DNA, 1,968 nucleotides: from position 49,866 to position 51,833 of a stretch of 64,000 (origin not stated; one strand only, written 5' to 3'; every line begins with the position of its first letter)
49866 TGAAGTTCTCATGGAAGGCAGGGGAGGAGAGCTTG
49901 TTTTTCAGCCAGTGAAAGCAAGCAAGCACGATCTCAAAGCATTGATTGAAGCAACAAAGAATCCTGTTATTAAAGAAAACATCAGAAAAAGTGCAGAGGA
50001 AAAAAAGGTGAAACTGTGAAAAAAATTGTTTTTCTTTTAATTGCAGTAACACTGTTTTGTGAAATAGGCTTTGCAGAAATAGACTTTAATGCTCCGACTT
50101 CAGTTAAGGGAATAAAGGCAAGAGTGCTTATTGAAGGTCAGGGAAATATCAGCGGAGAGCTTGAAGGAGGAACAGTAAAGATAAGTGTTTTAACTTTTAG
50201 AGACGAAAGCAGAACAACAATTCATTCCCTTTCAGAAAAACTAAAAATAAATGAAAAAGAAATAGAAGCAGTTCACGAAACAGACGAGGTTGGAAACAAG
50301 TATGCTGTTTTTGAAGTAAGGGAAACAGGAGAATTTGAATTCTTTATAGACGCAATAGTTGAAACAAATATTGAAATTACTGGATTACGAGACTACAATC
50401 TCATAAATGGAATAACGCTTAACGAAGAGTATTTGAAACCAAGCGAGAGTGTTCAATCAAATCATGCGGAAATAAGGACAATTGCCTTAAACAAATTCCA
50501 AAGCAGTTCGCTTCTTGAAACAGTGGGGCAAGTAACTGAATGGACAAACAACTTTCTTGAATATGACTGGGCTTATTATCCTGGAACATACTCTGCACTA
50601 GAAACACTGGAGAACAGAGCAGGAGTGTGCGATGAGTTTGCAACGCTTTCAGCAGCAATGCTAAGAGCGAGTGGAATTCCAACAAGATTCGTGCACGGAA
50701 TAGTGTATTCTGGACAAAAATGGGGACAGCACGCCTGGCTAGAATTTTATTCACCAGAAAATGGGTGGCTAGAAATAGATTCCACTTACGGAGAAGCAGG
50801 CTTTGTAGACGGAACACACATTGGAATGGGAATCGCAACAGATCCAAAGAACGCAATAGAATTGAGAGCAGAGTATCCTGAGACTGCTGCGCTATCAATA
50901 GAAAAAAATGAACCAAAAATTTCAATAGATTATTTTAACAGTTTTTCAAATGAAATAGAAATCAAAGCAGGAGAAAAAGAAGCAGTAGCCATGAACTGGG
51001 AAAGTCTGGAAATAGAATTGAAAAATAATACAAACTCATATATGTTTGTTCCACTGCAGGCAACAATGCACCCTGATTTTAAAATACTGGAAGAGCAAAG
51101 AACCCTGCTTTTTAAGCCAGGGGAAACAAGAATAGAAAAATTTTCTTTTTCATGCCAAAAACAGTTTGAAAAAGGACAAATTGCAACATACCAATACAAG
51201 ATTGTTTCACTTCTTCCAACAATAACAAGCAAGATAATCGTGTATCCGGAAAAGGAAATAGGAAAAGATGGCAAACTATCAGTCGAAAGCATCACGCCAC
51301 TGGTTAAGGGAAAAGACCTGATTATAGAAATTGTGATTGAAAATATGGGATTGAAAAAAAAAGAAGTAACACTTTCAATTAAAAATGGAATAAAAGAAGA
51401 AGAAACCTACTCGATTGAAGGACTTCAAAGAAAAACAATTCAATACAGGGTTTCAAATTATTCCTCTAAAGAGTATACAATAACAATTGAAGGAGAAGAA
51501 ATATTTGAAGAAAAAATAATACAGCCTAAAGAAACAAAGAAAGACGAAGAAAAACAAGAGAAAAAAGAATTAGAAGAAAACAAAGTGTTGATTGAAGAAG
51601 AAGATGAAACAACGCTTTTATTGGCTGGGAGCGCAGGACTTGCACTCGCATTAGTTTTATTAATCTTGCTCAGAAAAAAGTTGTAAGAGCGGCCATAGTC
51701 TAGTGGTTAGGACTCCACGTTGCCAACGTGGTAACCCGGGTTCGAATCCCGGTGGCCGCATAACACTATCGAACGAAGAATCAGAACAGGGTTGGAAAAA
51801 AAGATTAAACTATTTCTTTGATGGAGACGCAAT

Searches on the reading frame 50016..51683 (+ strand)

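Call 42: search_protein_families(library=pfam, proteins=[window:50016-51683:+], max_evalue=0.01)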
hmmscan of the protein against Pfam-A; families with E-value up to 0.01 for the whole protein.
window:50016-51683:+ (556 aa): 3 families
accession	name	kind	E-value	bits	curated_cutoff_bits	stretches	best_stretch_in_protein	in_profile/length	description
PF01841.26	Transglut_core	-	5.9e-24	84.9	23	1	166-255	14-107/108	Transglutaminase-like superfamily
PF04473.18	DUF553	-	2.2e-07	30.8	20.5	1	159-240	8-98/140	Transglutaminase-like domain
PF13471.12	Transglut_core3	-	0.00042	20.7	26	1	204-243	57-96/117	Transglutaminase-like superfamily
